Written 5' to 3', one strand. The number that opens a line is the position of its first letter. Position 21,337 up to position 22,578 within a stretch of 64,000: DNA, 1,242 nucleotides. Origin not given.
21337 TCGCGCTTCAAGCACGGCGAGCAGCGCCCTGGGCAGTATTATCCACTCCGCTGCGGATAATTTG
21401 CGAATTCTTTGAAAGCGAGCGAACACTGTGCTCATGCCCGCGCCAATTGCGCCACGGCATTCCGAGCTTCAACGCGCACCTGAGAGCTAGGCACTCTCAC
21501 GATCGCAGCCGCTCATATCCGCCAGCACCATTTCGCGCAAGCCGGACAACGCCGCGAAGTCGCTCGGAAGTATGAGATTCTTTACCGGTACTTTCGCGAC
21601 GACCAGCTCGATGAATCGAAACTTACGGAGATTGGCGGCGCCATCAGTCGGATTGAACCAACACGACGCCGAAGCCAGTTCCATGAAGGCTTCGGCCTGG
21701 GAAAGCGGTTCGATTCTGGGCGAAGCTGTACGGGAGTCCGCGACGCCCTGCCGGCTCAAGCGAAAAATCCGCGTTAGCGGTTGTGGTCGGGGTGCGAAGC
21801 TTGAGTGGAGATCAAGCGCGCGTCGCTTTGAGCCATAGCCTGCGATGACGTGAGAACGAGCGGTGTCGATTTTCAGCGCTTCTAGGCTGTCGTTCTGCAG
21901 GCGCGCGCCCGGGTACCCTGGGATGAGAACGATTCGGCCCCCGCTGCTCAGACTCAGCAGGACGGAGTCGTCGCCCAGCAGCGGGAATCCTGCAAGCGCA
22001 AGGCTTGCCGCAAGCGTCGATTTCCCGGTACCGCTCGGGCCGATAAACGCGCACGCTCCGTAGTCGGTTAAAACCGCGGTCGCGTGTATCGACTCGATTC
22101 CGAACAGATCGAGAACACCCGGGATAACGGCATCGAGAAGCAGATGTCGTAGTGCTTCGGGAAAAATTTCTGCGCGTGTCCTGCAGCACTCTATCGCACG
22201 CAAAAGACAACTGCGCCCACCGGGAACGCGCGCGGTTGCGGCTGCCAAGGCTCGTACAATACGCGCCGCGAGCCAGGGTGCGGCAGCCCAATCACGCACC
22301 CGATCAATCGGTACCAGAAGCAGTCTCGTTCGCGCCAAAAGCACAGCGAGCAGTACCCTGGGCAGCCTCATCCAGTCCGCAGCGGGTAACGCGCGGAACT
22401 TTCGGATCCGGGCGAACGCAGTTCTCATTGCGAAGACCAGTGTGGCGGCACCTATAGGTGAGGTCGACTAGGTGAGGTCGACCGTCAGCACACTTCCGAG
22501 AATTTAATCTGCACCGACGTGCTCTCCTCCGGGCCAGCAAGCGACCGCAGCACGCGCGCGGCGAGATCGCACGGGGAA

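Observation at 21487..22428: In-frame chimeric gene: B2 peptidase N-terminus fused to kinase C-terminus, explained by tandem duplication of [kinase-B2] plus an internal deletion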

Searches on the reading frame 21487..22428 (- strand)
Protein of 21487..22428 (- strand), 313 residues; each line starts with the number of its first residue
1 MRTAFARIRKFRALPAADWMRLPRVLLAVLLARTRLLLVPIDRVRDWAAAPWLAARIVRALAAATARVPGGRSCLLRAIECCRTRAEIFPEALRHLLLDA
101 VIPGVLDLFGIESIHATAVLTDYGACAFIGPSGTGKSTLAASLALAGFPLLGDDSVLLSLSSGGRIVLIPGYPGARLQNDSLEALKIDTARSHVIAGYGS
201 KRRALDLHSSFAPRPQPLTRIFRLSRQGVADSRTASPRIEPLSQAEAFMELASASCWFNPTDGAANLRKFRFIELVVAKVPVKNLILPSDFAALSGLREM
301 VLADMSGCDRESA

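Call 6: search_protein_families(library=pfam, proteins=[window:21487-22428:-], max_evalue=0.01)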
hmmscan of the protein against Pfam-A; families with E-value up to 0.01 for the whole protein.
window:21487-22428:- (313 aa): 3 families
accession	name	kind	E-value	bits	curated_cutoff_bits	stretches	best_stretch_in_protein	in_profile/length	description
PF13521.12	AAA_28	-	0.0016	19.1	27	1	126-149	2-26/164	AAA domain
PF20720.3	nSTAND3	-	0.0039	17.3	27.2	1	115-145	9-39/155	Novel STAND NTPase 3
PF13671.12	AAA_33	-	0.0082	16.9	27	0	128-158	4-35/143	AAA domain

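Call 10: find_homologous_proteins(query=window:21487-22428:-)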
Query window:21487-22428:- (313 aa): 43 proteins with E <= 0.001 among 8000 candidates.
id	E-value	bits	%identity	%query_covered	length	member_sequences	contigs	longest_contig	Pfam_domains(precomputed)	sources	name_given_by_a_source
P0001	3.5e-177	606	96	94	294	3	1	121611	-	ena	-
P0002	2.4e-143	495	76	100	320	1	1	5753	-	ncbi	-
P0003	2.2e-117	410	62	98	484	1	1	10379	PF13471.13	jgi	jgi:Transglutaminase-like superfamily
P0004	4.8e-115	402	60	100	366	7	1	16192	-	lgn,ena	-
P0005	1.2e-97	345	72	75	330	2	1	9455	-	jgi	-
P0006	1.6e-97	344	70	75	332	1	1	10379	-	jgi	jgi:hypothetical protein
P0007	1.0e-92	329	69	75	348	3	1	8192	-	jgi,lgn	-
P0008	8.5e-83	296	72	64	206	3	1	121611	-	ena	-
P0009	2.4e-74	268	59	75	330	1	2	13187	-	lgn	-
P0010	1.3e-71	259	60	75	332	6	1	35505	PF27840.1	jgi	-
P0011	1.3e-67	246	55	73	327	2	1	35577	-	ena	-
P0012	2.6e-64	235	55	73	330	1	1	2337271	-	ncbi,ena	-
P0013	1.7e-50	190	48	72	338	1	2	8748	-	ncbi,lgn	-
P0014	2.0e-49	186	43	73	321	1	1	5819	-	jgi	-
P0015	3.9e-49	186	44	71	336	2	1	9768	-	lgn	-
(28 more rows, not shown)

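Call 11: find_encoding_contigs(protein=window:21487-22428:-, flank=10000, max_places=6)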
Protein window:21487-22428:- (313 aa): no gene with exactly this product is on record in the collection.

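Call 13: find_encoding_contigs(protein=P0001, flank=8000, max_places=3)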
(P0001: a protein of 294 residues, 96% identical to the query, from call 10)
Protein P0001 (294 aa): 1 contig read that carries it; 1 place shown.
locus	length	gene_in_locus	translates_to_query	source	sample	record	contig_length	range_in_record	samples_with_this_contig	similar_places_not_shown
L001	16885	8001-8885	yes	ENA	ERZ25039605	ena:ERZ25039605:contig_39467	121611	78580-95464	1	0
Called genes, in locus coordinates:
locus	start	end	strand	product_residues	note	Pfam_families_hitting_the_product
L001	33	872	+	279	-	PF03808:Glyco_tran_WecG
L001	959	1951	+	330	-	PF01073:3Beta_HSD, PF01370:Epimerase, PF07993:NAD_binding_4 (faint), PF16363:GDP_Man_Dehyd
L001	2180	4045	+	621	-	PF00953:Glycos_transf_4, PF13727:CoA_binding_3 (weak)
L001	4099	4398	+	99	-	PF05402:PqqD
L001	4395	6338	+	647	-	PF13522:GATase_6, PF13537:GATase_7, PF00733:Asn_synthase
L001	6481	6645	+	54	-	-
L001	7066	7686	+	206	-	-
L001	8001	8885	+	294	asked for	-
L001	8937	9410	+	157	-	PF13471:Transglut_core3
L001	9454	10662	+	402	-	PF14907:NTP_transf_5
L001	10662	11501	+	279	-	PF00664:ABC_membrane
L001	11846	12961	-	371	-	PF02275:CBAH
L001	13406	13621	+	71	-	-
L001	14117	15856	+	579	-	PF11999:Ice_binding, PF25564:DUF7933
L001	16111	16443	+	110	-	-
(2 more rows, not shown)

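Call 14: find_encoding_contigs(protein=P0002, flank=8000, max_places=3)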
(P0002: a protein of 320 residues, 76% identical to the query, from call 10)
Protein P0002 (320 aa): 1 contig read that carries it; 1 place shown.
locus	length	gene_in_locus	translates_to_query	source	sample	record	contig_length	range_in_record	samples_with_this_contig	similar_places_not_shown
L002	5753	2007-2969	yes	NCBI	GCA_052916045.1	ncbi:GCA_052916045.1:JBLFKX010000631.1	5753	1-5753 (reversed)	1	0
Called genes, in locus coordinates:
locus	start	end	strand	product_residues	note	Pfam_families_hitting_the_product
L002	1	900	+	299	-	?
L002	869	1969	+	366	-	-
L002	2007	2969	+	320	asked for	-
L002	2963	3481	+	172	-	PF13471:Transglut_core3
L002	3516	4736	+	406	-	PF14907:NTP_transf_5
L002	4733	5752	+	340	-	?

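Call 15: find_encoding_contigs(protein=P0003, flank=8000, max_places=3)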
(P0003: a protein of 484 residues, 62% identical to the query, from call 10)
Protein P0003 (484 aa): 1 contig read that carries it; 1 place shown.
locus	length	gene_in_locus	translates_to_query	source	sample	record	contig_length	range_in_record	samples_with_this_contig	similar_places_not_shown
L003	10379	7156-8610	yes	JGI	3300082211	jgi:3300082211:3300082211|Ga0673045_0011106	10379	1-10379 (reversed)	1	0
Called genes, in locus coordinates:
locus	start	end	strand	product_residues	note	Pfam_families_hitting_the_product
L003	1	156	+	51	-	?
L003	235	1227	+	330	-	PF01073:3Beta_HSD, PF01370:Epimerase, PF07993:NAD_binding_4 (faint), PF16363:GDP_Man_Dehyd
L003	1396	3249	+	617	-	PF00953:Glycos_transf_4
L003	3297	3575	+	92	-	PF05402:PqqD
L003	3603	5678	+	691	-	PF13522:GATase_6, PF13537:GATase_7, PF00733:Asn_synthase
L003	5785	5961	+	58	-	-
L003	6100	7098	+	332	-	-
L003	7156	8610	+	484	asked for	PF13471:Transglut_core3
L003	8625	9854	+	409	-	PF14907:NTP_transf_5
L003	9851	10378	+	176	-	?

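Call 16: find_encoding_contigs(protein=P0004, flank=8000, max_places=3)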
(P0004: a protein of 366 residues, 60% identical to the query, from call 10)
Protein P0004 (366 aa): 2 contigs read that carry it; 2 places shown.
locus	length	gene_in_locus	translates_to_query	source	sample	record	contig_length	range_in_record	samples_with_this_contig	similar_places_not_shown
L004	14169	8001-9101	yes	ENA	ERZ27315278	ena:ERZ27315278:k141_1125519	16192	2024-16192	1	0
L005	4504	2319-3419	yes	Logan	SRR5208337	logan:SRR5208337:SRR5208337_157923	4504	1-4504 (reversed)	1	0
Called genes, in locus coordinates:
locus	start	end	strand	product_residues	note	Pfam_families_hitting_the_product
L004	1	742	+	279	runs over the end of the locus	PF03808:Glyco_tran_WecG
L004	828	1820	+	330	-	PF01073:3Beta_HSD, PF01370:Epimerase, PF02719:Polysacc_synt_2 (faint), PF07993:NAD_binding_4 (faint), PF13460:NAD_binding_10, PF16363:GDP_Man_Dehyd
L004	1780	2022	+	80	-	-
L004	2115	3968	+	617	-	PF00953:Glycos_transf_4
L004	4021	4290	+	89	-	PF05402:PqqD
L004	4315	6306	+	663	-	PF13522:GATase_6, PF13537:GATase_7, PF00733:Asn_synthase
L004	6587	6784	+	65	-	-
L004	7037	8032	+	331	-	PF27840:ScmC (weak)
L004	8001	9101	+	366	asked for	-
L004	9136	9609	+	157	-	PF13471:Transglut_core3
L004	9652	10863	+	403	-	PF14907:NTP_transf_5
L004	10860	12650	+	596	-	PF00664:ABC_membrane, PF00005:ABC_tran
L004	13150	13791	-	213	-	-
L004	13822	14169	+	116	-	?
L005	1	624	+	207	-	?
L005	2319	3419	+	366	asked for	-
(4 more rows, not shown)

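Call 19: search_protein_families(library=ncbifam, proteins=[window:21487-22428:-, P0010], max_evalue=0.01)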
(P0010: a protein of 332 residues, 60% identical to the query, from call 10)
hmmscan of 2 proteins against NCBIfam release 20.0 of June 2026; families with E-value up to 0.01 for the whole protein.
window:21487-22428:- (313 aa): 3 families
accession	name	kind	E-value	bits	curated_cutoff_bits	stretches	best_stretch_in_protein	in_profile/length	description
TIGR04352.1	HprK_rel_A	equivalog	9.9e-10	38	200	1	114-185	99-167/280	HprK-related kinase A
TIGR04355.1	HprK_rel_B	hypoth_equivalog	0.0016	17.7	200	1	114-184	147-222/351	HprK-related kinase B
TIGR00679.1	hpr-ser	equivalog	0.0093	15.2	240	0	128-164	148-184/300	HPr(Ser) kinase/phosphatase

P0010 (332 aa): 3 families
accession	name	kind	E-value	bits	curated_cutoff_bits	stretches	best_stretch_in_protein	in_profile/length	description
TIGR04352.1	HprK_rel_A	equivalog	7e-07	28.6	200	1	128-182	99-152/280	HprK-related kinase A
TIGR00679.1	hpr-ser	equivalog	2.8e-05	23.5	240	1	127-175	133-181/300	HPr(Ser) kinase/phosphatase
TIGR04355.1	HprK_rel_B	hypoth_equivalog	6.1e-05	22.3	200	1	123-173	142-192/351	HprK-related kinase B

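Call 20: find_related_loci(query=A1, collection=genome_contigs, flank=8000)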
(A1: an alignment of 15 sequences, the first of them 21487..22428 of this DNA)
Query A1 (313 aa) in genome_contigs; peptide patterns used: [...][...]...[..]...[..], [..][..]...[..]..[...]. (x = any residue, [..] = any of these).
142 stretches matched a pattern; 35 encode a relative of the query (tblastn E <= 1e-3); 35 distinct loci.
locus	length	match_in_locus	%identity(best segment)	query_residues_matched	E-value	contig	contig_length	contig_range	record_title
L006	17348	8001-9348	61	1-313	2e-113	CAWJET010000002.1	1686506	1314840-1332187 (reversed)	MAG: uncultured delta proteobacterium isolate MFD09222.bin.1.22 genome assembly, contig: contig_45910, whole genome shot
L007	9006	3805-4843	72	1-312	6e-102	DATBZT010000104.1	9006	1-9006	MAG TPA_asm: Gemmatimonadaceae bacterium isolate SMAG_U7626 k141_486964, whole genome shotgun sequence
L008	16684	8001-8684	56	79-307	3e-68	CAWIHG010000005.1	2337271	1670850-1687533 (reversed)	MAG: uncultured delta proteobacterium isolate MFD05502.bin.1.2 genome assembly, contig: contig_34688, whole genome shotg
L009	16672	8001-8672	45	86-307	2e-53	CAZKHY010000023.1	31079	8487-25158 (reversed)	MAG TPA_asm: uncultured Nitrospira sp. isolate SRP093762_co1_15 genome assembly, contig: NODE_878_length_31079_cov_11.19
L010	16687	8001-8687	43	69-306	3e-51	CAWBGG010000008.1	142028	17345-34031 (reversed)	MAG: uncultured delta proteobacterium isolate MFD09222.bin.1.50 genome assembly, contig: contig_93722, whole genome shot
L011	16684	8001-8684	46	82-306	7e-51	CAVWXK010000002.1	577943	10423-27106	MAG: uncultured proteobacterium isolate MFD03726.bin.2.8 genome assembly, contig: contig_81767, whole genome shotgun seq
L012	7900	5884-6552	44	86-306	2e-50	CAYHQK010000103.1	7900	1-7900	MAG TPA_asm: uncultured Nitrospira sp. isolate ERP119705_co14_26 genome assembly, contig: NODE_14610_length_7900_cov_19.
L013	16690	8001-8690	42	77-306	6e-49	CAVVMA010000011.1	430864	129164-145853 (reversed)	MAG: uncultured delta proteobacterium isolate MFD09222.bin.2.46 genome assembly, contig: contig_72758, whole genome shot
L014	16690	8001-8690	42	77-306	2e-48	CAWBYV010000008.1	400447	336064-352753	MAG: uncultured delta proteobacterium isolate MFD03044.bin.2.84 genome assembly, contig: contig_3772, whole genome shotg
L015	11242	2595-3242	44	91-306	1e-46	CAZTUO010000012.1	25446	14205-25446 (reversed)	MAG TPA_asm: uncultured Nitrospira sp. isolate binchicken_co30_85 genome assembly, contig: NODE_1529_length_25446_cov_4.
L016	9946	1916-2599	46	82-306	8e-46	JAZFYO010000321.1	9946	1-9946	MAG: Candidatus Binatia bacterium isolate MT5bin.32 MT5bin.32_321, whole genome shotgun sequence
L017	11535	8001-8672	45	82-306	7e-46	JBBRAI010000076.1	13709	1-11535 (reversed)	MAG: Burkholderiales bacterium isolate Co_metawrap_2285 Cmw_2285_k141_19829912_length_13709_cov_23.4491, whole genome sh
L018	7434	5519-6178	43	91-308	5e-45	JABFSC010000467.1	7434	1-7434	MAG: Deltaproteobacteria bacterium isolate S-RSF-IL-11 seq_3523, whole genome shotgun sequence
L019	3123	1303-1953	42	91-304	9e-45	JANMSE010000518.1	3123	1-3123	MAG: Deltaproteobacteria bacterium isolate SOY_29_metabat_500 SOY_29_k141_1251144, whole genome shotgun sequence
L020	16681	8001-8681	42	82-306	7e-43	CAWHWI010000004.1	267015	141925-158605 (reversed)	MAG: uncultured delta proteobacterium isolate MFD04463.bin.1.219 genome assembly, contig: contig_81445, whole genome sho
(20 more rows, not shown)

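Call 34: predict_structure(alignment_id=A1)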
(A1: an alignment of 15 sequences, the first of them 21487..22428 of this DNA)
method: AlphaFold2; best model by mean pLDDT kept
length: 313 residues; sequences in the alignment: 15
mean_pLDDT: 68.7   pTM: 0.69
mean pLDDT of the five models: 68.7, 65.7, 39.5, 39.5, 39.4
residues with pLDDT >= 90: 78; 70-90: 93; 50-70: 53; < 50: 89
segments of 3 or more residues with pLDDT < 50: 1-78, 229-233, 309-313
pLDDT, mean of each block of 10 residues (from residue 1): 32 40 36 30 36 40 37 43 61 67 65 87 93 88 93 86 87 81 80 57 76 89 77 69 94 75 79 93 88 87 75 32
secondary structure, 60 per line:
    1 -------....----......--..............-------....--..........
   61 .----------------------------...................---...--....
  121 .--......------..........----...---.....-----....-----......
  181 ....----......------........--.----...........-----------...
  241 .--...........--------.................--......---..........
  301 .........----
elements in order: H8-11 H16-21 H24-37 H45-48 H51-61 H90-108 E112-114 E117-121 E124-129 H136-145 E150-152 E156-160 E166-169 E175-178 H179-184 E192-194 E201-204 H205-208 E216-226 E238-241 H244-254 H263-279 E282-287 H291-309

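Call 41: fold_search(model_id=the predicted structure, library=pdb)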
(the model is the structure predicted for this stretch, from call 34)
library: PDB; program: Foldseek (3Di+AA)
matches with E <= 10: 240; with E <= 0.001: 131
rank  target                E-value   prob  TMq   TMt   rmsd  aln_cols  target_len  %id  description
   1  2qmh_B                8.8e-07  1.00  0.32  0.51   7.3       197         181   18  structure of V267F mutant HprK/P (released 2007-09-18)
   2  9a4u_A                1.0e-06  1.00  0.47  0.30   8.1       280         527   17  Integrative model of PCKA-QOX2 by crosslinking MS and deep learning (released 2024-09-18)
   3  2qzy_B                1.2e-06  1.00  0.46  0.27   7.7       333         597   13  The structure of chicken mitochondrial PEPCK in complex with PEP (released 2007-09-04)
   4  6asn                  1.3e-06  1.00  0.43  0.28   7.4       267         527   14  E. coli phosphoenolpyruvate carboxykinase K212I F216V mutant bound to methanesulfonate (released 2018-08-29)
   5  1kkm_C                1.4e-06  1.00  0.34  0.56   7.1       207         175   16  L.casei HprK/P in complex with B.subtilis P-Ser-HPr (released 2002-08-28)
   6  1kkm_B                1.8e-06  1.00  0.34  0.56   7.1       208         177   16  L.casei HprK/P in complex with B.subtilis P-Ser-HPr (released 2002-08-28)
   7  1kkl_B                1.9e-06  1.00  0.33  0.57   8.1       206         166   14  L.casei HprK/P in complex with B.subtilis HPr (released 2002-08-28)
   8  1kkl_A                2.1e-06  1.00  0.33  0.56   7.7       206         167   17  L.casei HprK/P in complex with B.subtilis HPr (released 2002-08-28)
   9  1kkl_C                2.3e-06  1.00  0.32  0.54   7.6       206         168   16  L.casei HprK/P in complex with B.subtilis HPr (released 2002-08-28)
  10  4wie                  2.3e-06  1.00  0.45  0.26   7.8       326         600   13  Crystal structure of apo-PEPCK from Mycobacterium tuberculosis with glycerol (released 2014-10-22)
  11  1kkm_A                2.4e-06  1.00  0.34  0.56   7.1       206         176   16  L.casei HprK/P in complex with B.subtilis P-Ser-HPr (released 2002-08-28)
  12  3tqf_A                3.0e-06  1.00  0.34  0.58   6.8       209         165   13  Structure of the Hpr(Ser) kinase/phosphatase from Coxiella burnetii (released 2011-09-21)
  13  4r43                  3.2e-06  1.00  0.44  0.25   8.6       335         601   12  Crystal Structure Analysis of MTB PEPCK (released 2015-04-08)
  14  1oen                  3.4e-06  1.00  0.44  0.28   7.6       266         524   15  PHOSPHOENOLPYRUVATE CARBOXYKINASE (released 1996-11-08)
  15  3tqf_B                3.6e-06  1.00  0.36  0.68   5.9       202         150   12  Structure of the Hpr(Ser) kinase/phosphatase from Coxiella burnetii (released 2011-09-21)
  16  2qmh_J                3.6e-06  1.00  0.32  0.51   7.2       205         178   18  structure of V267F mutant HprK/P (released 2007-09-18)
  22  1jb1                  6.1e-06  1.00  0.34  0.59   6.3       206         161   16  Lactobacillus casei HprK/P Bound to Phosphate (released 2001-08-08)
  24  2qmh_H                6.5e-06  1.00  0.32  0.51   7.2       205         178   18  structure of V267F mutant HprK/P (released 2007-09-18)
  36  2qmh_E                1.4e-05  1.00  0.30  0.52   7.5       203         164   16  structure of V267F mutant HprK/P (released 2007-09-18)
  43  2qmh_A                2.2e-05  1.00  0.31  0.53   7.0       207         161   17  structure of V267F mutant HprK/P (released 2007-09-18)
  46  2qmh_C                2.5e-05  1.00  0.31  0.53   6.9       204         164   17  structure of V267F mutant HprK/P (released 2007-09-18)
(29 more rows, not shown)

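Call 48: search_protein_representatives(protein=window:21487-22428:-)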
Query: 313 residues. Proteins with E-value up to 0.001 (for the whole library): 13127; up to 1e-10: 3412; up to 1e-30: 88. The best 150 are listed.
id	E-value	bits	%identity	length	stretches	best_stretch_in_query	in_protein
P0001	1.1e-177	605.8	96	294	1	20-313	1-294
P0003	6.9e-118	409.5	62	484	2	9-313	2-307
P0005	3.7e-98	344.8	72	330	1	78-312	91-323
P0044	1.1e-48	182.3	45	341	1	74-306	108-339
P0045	1.7e-48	181.7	49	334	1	77-307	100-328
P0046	2.3e-48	181.3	45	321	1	79-306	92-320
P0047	3.8e-47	177.3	46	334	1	70-306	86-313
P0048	1.3e-46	175.6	57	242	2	108-227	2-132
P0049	5.1e-46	173.6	46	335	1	82-306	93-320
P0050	8.1e-46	172.9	46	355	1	79-307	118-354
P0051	1.3e-45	172.2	45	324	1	79-305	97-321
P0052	1.8e-45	171.8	44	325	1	79-306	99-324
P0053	2.9e-45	171.2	46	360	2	77-231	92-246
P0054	3.9e-45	170.7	46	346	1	82-306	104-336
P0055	4.0e-44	167.4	44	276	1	79-306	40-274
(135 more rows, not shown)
